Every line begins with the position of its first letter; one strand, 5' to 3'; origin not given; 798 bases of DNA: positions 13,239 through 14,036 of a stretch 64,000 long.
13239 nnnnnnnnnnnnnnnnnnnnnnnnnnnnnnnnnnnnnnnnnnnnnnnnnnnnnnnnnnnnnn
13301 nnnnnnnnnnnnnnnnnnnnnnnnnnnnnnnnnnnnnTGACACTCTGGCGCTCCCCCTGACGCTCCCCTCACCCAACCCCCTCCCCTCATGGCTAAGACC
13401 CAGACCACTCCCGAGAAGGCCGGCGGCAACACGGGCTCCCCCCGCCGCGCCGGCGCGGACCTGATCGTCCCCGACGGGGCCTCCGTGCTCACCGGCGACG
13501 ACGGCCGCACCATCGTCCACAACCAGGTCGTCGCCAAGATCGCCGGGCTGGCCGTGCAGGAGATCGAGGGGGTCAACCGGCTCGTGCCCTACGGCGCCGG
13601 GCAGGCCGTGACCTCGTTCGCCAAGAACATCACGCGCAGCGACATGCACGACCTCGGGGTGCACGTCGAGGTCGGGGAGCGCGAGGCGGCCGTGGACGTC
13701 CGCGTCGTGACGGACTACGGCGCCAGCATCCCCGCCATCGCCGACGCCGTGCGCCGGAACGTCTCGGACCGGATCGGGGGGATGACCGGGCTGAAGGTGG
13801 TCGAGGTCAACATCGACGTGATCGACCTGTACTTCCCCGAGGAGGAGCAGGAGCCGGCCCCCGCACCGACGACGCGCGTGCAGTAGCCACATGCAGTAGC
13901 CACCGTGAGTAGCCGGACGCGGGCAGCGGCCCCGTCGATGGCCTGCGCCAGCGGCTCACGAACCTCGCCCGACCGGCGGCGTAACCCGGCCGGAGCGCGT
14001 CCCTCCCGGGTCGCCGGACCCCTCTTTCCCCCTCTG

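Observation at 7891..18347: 12-gene same-strand envelope cluster joining YceI pair, three OM proteins, a pseudo-receiver regulator and an Asp23/AmaP module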

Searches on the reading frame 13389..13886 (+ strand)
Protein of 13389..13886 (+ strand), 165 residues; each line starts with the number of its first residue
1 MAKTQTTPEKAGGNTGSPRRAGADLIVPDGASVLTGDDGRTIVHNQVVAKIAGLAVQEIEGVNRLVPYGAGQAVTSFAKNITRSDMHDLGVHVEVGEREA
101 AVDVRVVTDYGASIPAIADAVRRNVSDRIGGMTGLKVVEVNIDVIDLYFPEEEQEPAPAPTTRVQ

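Call 4: search_protein_families(library=pfam, max_evalue=0.01, proteins=[window:13389-13886:+])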
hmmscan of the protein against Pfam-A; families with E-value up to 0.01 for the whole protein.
window:13389-13886:+ (165 aa): 1 family
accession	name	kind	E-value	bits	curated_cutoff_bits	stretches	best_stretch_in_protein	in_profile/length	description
PF03780.18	Asp23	-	8.6e-24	84.5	28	1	39-146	3-106/108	Asp23 family, cell envelope-related function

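Call 6: search_protein_families(library=ncbifam, max_evalue=0.01, proteins=[window:13389-13886:+])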
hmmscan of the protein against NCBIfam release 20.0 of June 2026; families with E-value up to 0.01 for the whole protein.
window:13389-13886:+ (165 aa): 1 family
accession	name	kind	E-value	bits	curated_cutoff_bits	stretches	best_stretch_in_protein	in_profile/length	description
NF033218.1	anchor_AmaP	equivalog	3.7e-06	26.8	55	1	73-144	93-166/166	alkaline shock response membrane anchor protein AmaP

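Call 7: find_encoding_contigs(protein=window:13389-13886:+, flank=10000, max_places=6)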
Protein window:13389-13886:+ (165 aa): no gene with exactly this product is on record in the collection.

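Call 8: find_homologous_proteins(query=window:13389-13886:+, max_evalue=1e-10)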
Query window:13389-13886:+ (165 aa): 1118 proteins with E <= 1e-10 among 1555 candidates; the best 120 are listed.
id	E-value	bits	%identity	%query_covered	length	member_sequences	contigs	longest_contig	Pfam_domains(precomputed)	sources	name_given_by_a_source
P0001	2.4e-99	348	100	100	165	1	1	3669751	PF03780.19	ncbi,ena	-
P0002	1.2e-67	245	73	100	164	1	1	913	PF03780.19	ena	-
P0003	4.9e-66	239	71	97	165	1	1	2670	PF03780.19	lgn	-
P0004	1.9e-65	237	80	83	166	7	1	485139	PF03780.19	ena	-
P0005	2.0e-65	237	73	96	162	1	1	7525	PF03780.19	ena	-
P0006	2.5e-65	237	74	96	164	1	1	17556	PF03780.19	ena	-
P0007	2.2e-63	231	70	98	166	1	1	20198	PF03780.19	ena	-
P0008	7.8e-63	229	66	100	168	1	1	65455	PF03780.19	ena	-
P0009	2.5e-62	227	78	84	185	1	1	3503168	PF03780.19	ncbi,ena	-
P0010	6.1e-62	226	73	92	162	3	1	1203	PF03780.19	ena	-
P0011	1.6e-61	225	71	94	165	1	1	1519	PF03780.19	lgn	-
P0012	2.2e-61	224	83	76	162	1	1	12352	PF03780.19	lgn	-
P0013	2.3e-61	224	70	92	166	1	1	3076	PF03780.19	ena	-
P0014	3.6e-61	224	69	99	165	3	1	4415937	PF03780.19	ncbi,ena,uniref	ncbi:Asp23/Gls24 family envelope stress response protein [Rubrivirga sp.]|uniref:Asp23/Gls24 family 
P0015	4.6e-61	223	71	84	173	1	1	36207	PF03780.19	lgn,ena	-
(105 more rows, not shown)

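Call 10: find_related_loci(query=A1, collection=genome_contigs, flank=10000)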
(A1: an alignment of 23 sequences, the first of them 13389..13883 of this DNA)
Query A1 (165 aa) in genome_contigs; peptide patterns used: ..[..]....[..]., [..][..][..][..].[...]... (x = any residue, [..] = any of these).
88 stretches matched a pattern; 34 encode a relative of the query (tblastn E <= 1e-3); 33 distinct loci.
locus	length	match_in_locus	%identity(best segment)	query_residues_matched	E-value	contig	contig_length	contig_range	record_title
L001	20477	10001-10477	71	3-165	8e-70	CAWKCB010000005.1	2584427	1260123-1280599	MAG: uncultured Bacteroidetes bacterium isolate MFD03250.bin.1.116 genome assembly, contig: contig_6117, whole genome sh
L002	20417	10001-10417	78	27-165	5e-69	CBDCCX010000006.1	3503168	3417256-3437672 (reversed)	MAG: Rhodothermales bacterium isolate d80d03cd-5fe3-4c76-8cf4-28a07225dc37 genome assembly, contig: chromosome_2, whole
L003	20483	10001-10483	70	4-165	1e-68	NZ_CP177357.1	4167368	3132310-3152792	Rubrivirga sp. IMCC45206 chromosome, complete genome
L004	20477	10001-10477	69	2-165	2e-68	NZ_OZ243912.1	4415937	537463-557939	MAG: Rubrivirga sp. isolate ea9bf608-3c81-4348-88b3-bda7443e7dba chromosome 1, complete sequence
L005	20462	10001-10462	68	4-161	8e-65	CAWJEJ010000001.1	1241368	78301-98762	MAG: Rhodothermales bacterium isolate MFD03250.bin.1.183 genome assembly, contig: contig_11075, whole genome shotgun seq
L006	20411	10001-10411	73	26-163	7e-63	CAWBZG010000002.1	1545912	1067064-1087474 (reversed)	MAG: Rhodothermales bacterium isolate MFD03250.bin.1.109 genome assembly, contig: contig_14385, whole genome shotgun seq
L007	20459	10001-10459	60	5-158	6e-53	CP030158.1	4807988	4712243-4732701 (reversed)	Roseithermus sacchariphilus strain MEBiC09517 chromosome, complete genome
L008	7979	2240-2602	67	29-149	2e-51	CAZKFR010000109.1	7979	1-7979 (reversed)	MAG TPA_asm: uncultured Rhodothermaceae bacterium isolate SRP162660_co1_314 genome assembly, contig: NODE_9258_length_79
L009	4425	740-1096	65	31-149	6e-49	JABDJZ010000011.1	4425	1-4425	MAG: Rhodothermales bacterium isolate SS_bin_36 k127_2316656, whole genome shotgun sequence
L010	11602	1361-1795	58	4-154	2e-48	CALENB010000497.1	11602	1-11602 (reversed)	MAG TPA_asm: uncultured Myxococcales bacterium isolate ERR2206774_bin.79_CONCOCT_v1.1_MAG genome assembly, contig: ERZ88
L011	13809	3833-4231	62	32-165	1e-45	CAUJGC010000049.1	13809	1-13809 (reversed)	MAG: Myxococcota bacterium isolate KLAP81 genome assembly, contig: KLAP81_483845, whole genome shotgun sequence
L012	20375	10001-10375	58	34-158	8e-46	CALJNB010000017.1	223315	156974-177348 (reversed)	MAG: uncultured bacterium isolate H3_Bin_METABAT__215_1_1 genome assembly, contig: c_000000813952, whole genome shotgun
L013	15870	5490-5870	59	32-158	8e-46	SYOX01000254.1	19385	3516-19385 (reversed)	MAG: Proteobacteria bacterium isolate F1-80-MAGs165 F1-80__c456936, whole genome shotgun sequence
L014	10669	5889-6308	58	29-165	2e-45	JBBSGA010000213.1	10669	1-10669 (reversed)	MAG: Chloroflexales bacterium isolate LS2_sbin.21 LS2_sbin.21_K_370843_L_10669_cov_10.4370, whole genome shotgun sequenc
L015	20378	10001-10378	56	40-165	9e-45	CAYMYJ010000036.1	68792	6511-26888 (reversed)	MAG TPA_asm: uncultured Bradymonadales bacterium isolate SRP118108_co3_390 genome assembly, contig: NODE_96_length_68792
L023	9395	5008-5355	54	37-152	3e-37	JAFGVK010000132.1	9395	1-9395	MAG: Deltaproteobacteria bacterium isolate ZodW_Metabat.156 k87_12178285, whole genome shotgun sequence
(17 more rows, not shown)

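Call 14: find_encoding_contigs(protein=P0001, flank=10000, max_places=3)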
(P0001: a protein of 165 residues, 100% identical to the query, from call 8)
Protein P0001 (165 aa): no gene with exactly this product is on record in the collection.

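Call 15: find_encoding_contigs(protein=P0014, flank=10000, max_places=2)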
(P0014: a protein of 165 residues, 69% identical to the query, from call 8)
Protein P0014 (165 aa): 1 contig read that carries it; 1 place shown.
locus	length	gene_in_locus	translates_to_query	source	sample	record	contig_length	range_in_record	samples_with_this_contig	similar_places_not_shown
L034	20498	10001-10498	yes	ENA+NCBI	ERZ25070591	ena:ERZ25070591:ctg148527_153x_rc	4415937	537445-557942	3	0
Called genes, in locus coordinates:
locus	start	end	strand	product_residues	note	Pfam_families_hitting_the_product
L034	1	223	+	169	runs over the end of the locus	-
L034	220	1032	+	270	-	-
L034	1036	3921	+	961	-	PF10633:NPCBM_assoc (faint), PF13620:CarboxypepD_reg (faint), PF13715:CarbopepD_reg_2 (faint)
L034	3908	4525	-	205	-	PF00072:Response_reg, PF00196:GerE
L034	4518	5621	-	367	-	PF07730:HisKA_3 (weak), PF13581:HATPase_c_2 (weak), PF02518:HATPase_c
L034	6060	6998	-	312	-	PF01063:Aminotran_4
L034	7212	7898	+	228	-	PF00486:Trans_reg_C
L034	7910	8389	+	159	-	PF03780:Asp23 (faint), PF13488:Gly-zipper_Omp (faint)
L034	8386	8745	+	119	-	-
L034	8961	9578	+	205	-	-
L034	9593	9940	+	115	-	-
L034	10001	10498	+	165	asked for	PF03780:Asp23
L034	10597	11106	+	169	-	-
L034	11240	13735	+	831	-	PF13505:OMP_b-brl (faint)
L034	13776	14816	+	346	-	PF00691:OmpA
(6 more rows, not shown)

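Call 16: find_encoding_contigs(protein=P0009, flank=10000, max_places=2)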
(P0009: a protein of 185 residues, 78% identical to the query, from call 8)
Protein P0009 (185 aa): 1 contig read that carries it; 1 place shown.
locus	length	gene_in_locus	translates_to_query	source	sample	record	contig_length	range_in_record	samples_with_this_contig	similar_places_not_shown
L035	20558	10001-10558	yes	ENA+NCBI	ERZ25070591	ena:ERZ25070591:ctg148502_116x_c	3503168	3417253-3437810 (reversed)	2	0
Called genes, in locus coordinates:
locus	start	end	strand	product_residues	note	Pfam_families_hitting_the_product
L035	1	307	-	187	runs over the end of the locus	-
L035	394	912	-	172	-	PF00156:Pribosyltran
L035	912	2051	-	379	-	PF01520:Amidase_3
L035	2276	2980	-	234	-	-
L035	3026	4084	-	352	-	-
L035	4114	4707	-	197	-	PF04542:Sigma70_r2, PF08281:Sigma70_r4_2, PF04545:Sigma70_r4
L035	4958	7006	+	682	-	PF04371:PAD_porph, PF18962:Por_Secre_tail (weak)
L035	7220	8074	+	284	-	PF00486:Trans_reg_C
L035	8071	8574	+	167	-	PF03780:Asp23 (faint)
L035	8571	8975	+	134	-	-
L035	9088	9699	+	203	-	-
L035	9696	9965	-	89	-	-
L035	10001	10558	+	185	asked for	PF03780:Asp23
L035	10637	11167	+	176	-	-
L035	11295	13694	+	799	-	PF13505:OMP_b-brl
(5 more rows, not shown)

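Call 39: search_protein_families(library=pfam, max_evalue=0.01, proteins=[L015:10418-11947:+, L015:12378-15683:+, L015:15680-16420:+, L015:16335-17003:+, L015:8057-9643:+, L015:17982-18830:+, L013:7845-9509:+, L013:9436-9972:+, L013:9969-13709:+, L013:13744-14526:+])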
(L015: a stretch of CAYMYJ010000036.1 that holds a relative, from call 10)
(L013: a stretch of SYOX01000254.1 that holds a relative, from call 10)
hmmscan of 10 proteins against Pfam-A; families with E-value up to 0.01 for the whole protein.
L015:10418-11947:+ (509 aa): 0 families

L015:12378-15683:+ (1101 aa): 2 families
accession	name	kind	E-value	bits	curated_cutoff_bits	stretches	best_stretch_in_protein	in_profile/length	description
PF00691.25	OmpA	-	5.7e-17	62.3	27.2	1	988-1084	2-98/98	OmpA family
PF14346.11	DUF4398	-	0.00065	20.6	27.9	1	25-97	3-75/78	Domain of unknown function (DUF4398)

L015:15680-16420:+ (246 aa): 1 family
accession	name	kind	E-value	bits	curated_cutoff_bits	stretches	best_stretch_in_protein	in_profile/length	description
PF13505.12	OMP_b-brl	-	3.5e-08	34.3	28.7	1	55-239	7-172/175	Outer membrane protein beta-barrel domain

L015:16335-17003:+ (222 aa): 1 family
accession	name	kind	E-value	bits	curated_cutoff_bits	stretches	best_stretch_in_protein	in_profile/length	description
PF14248.12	DUF4345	-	0.0067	16.8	26.5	0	87-114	3-30/119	Domain of unknown function (DUF4345)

L015:8057-9643:+ (528 aa): 0 families

L015:17982-18830:+ (282 aa): 1 family
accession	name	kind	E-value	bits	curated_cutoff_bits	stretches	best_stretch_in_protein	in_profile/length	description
PF05552.17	MS_channel_1st_1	-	9.3e-14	51.5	22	2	16-58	7-49/50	Mechanosensitive ion channel, conserved TM helix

L013:7845-9509:+ (554 aa): 0 families

L013:9436-9972:+ (178 aa): 0 families

L013:9969-13709:+ (1246 aa): 1 family
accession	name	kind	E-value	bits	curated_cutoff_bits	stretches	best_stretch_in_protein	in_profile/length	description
PF00691.25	OmpA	-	2.7e-16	60.2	27.2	1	1139-1236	1-98/98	OmpA family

L013:13744-14526:+ (260 aa): 1 family
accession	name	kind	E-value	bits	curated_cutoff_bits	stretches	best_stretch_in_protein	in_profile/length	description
PF13505.12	OMP_b-brl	-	1.2e-08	35.8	28.7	1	74-253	20-172/175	Outer membrane protein beta-barrel domain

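Call 59: search_protein_families(library=pfam, max_evalue=0.01, proteins=[L023:2334-2849:+, L023:2846-3106:+, L023:3099-3929:+, L023:5411-6970:+, L023:6967-8832:+, L011:4264-4956:+, L011:5160-6104:+, L011:6073-7785:+, L011:8237-12148:+, L011:12172-12951:+])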
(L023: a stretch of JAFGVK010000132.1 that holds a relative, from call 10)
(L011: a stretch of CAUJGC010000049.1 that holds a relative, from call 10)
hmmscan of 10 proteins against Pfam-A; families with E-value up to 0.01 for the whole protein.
L023:2334-2849:+ (171 aa): 3 families
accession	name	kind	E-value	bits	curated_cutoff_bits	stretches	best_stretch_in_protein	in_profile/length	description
PF08281.18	Sigma70_r4_2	-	1.4e-12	47.5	25.7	1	111-162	2-53/54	Sigma-70, region 4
PF04542.20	Sigma70_r2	-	4.6e-12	46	24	1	18-83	1-69/71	Sigma-70 region 2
PF04545.22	Sigma70_r4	-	6.1e-05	22.9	24.1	1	119-161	4-46/50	Sigma-70, region 4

L023:2846-3106:+ (86 aa): 0 families

L023:3099-3929:+ (276 aa): 2 families
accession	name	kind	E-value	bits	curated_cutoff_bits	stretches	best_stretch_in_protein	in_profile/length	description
PF05552.17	MS_channel_1st_1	-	3.1e-09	37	22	2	11-57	2-48/50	Mechanosensitive ion channel, conserved TM helix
PF00924.24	MS_channel_2nd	-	2.6e-05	24.7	20.2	1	221-268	14-62/68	Mechanosensitive ion channel, beta-domain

L023:5411-6970:+ (519 aa): 0 families

L023:6967-8832:+ (621 aa): 1 family
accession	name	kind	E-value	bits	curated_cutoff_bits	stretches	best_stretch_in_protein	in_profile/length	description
PF00691.25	OmpA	-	2.5e-18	66.7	27.2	1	511-610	1-98/98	OmpA family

L011:4264-4956:+ (230 aa): 4 families
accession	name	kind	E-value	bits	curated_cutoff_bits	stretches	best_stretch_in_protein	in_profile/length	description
PF04542.20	Sigma70_r2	-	1e-16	60.9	24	1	68-135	1-69/71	Sigma-70 region 2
PF08281.18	Sigma70_r4_2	-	2e-14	53.4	25.7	1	166-216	2-52/54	Sigma-70, region 4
PF04545.22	Sigma70_r4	-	3.5e-09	36.5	24.1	1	172-219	2-49/50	Sigma-70, region 4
PF07638.17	Sigma70_ECF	-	0.00014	22.3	21.1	1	106-221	66-182/185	ECF sigma factor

L011:5160-6104:+ (314 aa): 1 family
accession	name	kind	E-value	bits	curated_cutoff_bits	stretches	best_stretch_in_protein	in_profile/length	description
PF05552.17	MS_channel_1st_1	-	4.4e-12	46.1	22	2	36-79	5-48/50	Mechanosensitive ion channel, conserved TM helix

L011:6073-7785:+ (570 aa): 1 family
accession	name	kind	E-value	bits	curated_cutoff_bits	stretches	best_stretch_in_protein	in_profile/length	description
PF13505.12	OMP_b-brl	-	0.0007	20.2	28.7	0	279-385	20-119/175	Outer membrane protein beta-barrel domain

L011:8237-12148:+ (1303 aa): 1 family
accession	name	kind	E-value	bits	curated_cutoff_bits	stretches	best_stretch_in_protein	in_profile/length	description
PF00691.25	OmpA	-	1.4e-17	64.2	27.2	1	1196-1293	1-98/98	OmpA family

L011:12172-12951:+ (259 aa): 2 families
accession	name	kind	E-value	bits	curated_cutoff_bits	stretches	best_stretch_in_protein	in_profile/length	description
PF13505.12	OMP_b-brl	-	8.8e-11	42.7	28.7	2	144-259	81-175/175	Outer membrane protein beta-barrel domain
PF20841.2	NtrZ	-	0.009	16.8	27.7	0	196-230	17-51/78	NtrZ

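Call 76: find_encoding_contigs(protein=P0004, flank=10000, max_places=1)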
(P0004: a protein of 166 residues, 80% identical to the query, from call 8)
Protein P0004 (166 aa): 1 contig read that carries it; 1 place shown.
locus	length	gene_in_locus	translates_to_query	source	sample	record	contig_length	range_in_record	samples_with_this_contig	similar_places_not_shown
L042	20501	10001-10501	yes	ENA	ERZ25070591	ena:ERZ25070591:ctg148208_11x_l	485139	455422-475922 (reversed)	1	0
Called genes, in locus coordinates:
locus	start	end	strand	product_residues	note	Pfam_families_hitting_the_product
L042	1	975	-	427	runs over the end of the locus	-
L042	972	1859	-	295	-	PF01882:DUF58, PF13519:VWA_2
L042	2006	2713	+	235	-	PF13507:GATase_5, PF01965:DJ-1_PfpI (weak), PF07685:GATase_3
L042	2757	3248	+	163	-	PF10604:Polyketide_cyc2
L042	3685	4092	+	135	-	PF20251:Big_14 (weak)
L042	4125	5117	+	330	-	PF01113:DapB_N (weak), PF19328:DAP_DH_C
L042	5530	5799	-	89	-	PF03319:EutN_CcmL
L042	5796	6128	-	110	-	PF03319:EutN_CcmL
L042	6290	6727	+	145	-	PF20432:Xre-like-HTH, PF09722:Xre_MbcA_ParS_C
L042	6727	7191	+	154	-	PF08808:RES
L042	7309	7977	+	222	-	PF00486:Trans_reg_C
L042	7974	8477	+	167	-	-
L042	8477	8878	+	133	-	-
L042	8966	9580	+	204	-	-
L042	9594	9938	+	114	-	PF10031:DUF2273 (weak)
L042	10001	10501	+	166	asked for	PF03780:Asp23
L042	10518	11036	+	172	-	-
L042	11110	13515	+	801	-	PF13505:OMP_b-brl (faint)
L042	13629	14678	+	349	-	PF00691:OmpA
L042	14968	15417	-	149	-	PF14539:DUF4442, PF13622:4HBT_3 (faint), PF03061:4HBT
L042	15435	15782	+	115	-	-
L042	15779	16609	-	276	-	-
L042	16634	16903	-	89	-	-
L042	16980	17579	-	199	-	-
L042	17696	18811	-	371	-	PF01676:Metalloenzyme (weak)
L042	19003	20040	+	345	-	PF00814:TsaD, PF22521:HypF_C_2 (weak)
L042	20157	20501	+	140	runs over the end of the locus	PF00856:SET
